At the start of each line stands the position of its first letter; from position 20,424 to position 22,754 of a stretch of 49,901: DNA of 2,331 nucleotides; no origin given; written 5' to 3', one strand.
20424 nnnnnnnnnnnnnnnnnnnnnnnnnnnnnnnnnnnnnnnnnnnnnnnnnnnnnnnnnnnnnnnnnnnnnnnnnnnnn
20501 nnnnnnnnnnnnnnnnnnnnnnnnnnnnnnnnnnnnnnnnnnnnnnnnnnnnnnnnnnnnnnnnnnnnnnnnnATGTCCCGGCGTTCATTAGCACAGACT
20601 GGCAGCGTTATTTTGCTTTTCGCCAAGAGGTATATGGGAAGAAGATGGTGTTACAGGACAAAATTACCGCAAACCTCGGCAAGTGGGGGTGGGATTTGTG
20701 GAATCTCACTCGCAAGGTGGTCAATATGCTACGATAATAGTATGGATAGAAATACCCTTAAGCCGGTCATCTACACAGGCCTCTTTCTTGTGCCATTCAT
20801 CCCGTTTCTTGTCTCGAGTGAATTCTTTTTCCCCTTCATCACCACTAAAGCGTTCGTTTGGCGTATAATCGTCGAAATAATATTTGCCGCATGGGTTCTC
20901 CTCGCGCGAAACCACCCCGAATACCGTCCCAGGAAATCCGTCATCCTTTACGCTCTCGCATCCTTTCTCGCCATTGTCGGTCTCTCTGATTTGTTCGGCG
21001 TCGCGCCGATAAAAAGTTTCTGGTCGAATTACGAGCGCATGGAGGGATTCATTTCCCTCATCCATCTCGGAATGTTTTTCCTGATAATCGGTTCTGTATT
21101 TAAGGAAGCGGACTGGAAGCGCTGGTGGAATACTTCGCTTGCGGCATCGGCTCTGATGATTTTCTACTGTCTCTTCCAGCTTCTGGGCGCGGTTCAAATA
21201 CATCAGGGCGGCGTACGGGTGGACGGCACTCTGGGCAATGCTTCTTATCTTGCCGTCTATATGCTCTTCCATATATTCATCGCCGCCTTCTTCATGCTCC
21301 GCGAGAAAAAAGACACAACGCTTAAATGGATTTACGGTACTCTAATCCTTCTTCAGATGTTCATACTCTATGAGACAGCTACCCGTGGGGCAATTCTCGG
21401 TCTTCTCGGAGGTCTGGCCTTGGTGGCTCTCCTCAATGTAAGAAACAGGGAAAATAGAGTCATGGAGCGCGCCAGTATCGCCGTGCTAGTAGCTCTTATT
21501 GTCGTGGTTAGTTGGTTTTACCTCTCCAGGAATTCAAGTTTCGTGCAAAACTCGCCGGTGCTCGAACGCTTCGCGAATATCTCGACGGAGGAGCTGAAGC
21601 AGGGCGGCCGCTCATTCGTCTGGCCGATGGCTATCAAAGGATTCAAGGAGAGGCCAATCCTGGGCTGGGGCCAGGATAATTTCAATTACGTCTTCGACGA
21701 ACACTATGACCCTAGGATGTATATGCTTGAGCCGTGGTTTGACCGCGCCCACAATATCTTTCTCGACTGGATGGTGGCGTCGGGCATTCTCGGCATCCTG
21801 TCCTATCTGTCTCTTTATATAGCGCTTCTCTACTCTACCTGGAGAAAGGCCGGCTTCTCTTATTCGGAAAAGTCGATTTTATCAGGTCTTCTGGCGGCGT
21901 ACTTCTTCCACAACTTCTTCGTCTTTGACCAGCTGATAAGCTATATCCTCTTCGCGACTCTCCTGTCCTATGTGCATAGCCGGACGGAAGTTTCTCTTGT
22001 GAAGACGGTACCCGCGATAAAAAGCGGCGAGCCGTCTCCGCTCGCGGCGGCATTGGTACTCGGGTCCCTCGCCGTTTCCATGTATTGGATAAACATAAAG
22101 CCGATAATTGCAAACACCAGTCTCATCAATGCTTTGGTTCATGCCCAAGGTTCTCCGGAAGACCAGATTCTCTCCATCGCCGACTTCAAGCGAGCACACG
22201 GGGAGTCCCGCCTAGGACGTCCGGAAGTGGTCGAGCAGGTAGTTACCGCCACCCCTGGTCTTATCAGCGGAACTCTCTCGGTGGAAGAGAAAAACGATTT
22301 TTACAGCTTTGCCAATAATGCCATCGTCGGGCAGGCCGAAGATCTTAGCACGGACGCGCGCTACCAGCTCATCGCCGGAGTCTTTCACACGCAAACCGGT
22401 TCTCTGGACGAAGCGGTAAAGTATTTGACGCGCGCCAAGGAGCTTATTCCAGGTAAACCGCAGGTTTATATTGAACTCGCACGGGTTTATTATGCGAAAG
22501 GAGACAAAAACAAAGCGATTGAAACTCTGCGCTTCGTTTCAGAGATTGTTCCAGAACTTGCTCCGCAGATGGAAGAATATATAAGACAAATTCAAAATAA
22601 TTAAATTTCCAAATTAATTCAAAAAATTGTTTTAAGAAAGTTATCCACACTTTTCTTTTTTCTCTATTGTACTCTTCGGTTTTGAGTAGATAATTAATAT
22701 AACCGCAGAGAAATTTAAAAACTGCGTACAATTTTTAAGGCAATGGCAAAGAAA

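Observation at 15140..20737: Non-canonical nucleotide-sugar module: KdsC-like phosphatase, GatZ-like TIM-barrel protein, cupin isomerase and two NTP-transferase fusions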

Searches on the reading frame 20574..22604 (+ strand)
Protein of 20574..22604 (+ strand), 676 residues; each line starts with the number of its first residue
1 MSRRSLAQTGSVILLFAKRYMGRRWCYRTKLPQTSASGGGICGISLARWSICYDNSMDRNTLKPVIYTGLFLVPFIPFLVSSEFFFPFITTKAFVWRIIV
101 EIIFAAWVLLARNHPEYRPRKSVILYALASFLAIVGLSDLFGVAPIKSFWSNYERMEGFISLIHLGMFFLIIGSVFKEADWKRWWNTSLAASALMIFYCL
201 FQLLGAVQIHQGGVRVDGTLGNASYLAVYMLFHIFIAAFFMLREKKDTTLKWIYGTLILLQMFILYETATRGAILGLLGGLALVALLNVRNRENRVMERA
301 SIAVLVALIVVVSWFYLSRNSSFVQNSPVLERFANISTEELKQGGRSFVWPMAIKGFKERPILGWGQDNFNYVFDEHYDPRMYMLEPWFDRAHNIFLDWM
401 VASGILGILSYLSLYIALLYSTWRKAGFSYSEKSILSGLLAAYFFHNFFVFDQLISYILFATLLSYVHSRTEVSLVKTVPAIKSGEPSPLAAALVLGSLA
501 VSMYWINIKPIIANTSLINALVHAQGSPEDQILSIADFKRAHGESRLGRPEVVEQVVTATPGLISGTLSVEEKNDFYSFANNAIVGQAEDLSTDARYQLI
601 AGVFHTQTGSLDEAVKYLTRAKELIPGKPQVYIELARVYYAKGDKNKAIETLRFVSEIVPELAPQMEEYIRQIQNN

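Call 3: search_protein_families(library=pfam, proteins=[window:20574-22604:+], max_evalue=0.01)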
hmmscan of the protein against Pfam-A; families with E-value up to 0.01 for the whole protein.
window:20574-22604:+ (676 aa): 7 families
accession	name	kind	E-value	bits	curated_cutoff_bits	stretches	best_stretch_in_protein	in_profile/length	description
PF04932.20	Wzy_C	-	3.7e-22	79.2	31.7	1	258-412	3-149/149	O-Antigen ligase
PF13181.12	TPR_8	-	2.5e-06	27.7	25.7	0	630-653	2-25/34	Tetratricopeptide repeat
PF14559.12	TPR_19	-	9e-06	26.4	25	1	608-653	4-49/68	Tetratricopeptide repeat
PF07719.23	TPR_2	-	4.3e-05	23.8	27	0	630-652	2-24/34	Tetratricopeptide repeat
PF13424.12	TPR_12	-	0.00055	20.5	30.1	1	602-653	10-69/77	Tetratricopeptide repeat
PF00515.34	TPR_1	-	0.00056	20.1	27.8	0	630-652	2-24/34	Tetratricopeptide repeat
PF13428.12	TPR_14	-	0.0026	18.7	23.5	0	598-637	4-43/44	Tetratricopeptide repeat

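Call 4: search_protein_families(library=ncbifam, proteins=[window:20574-22604:+], max_evalue=0.01)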
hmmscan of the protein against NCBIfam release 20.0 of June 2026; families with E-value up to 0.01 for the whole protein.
window:20574-22604:+ (676 aa): 5 families
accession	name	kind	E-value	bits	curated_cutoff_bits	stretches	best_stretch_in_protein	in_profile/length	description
TIGR02917.1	PEP_TPR_lipo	equivalog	2.3e-06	25.8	312.2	1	592-659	360-427/899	XrtA/PEP-CTERM system TPR-repeat protein PrsT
TIGR02552.1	LcrH_SycD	equivalog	4.1e-05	23.3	104.8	1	593-672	50-128/136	SycD/LcrH family type III secretion system chaperone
NF040959.1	MamA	equivalog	0.00015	21.3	200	1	588-658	132-202/204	magnetosome protein MamA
TIGR02521.1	type_IV_pilW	equivalog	0.00043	19.9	154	1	601-660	141-200/234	type IV pilus biogenesis/stability protein PilW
NF047558.1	TPR_END_plus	domain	0.005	16.8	32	0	632-663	2-33/56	TPR end-of-group domain-containing protein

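Call 81: search_protein_families(library=pfam, proteins=[window:20742-22604:+], max_evalue=0.01)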
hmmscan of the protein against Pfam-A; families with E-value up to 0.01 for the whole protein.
window:20742-22604:+ (620 aa): 8 families
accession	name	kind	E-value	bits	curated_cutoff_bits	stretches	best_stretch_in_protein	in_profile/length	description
PF04932.20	Wzy_C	-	3e-22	79.4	31.7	1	202-356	3-149/149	O-Antigen ligase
PF13181.12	TPR_8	-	2e-06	28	25.7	0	574-597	2-25/34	Tetratricopeptide repeat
PF14559.12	TPR_19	-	7.9e-06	26.6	25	1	552-597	4-49/68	Tetratricopeptide repeat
PF07719.23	TPR_2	-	3.5e-05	24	27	0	574-596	2-24/34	Tetratricopeptide repeat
PF00515.34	TPR_1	-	0.00045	20.4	27.8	0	574-596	2-24/34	Tetratricopeptide repeat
PF13424.12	TPR_12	-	0.00048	20.7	30.1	1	546-597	10-69/77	Tetratricopeptide repeat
PF13428.12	TPR_14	-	0.0021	19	23.5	0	542-581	4-43/44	Tetratricopeptide repeat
PF13432.12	TPR_16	-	0.0092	16.9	32.7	0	538-573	30-65/65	Tetratricopeptide repeat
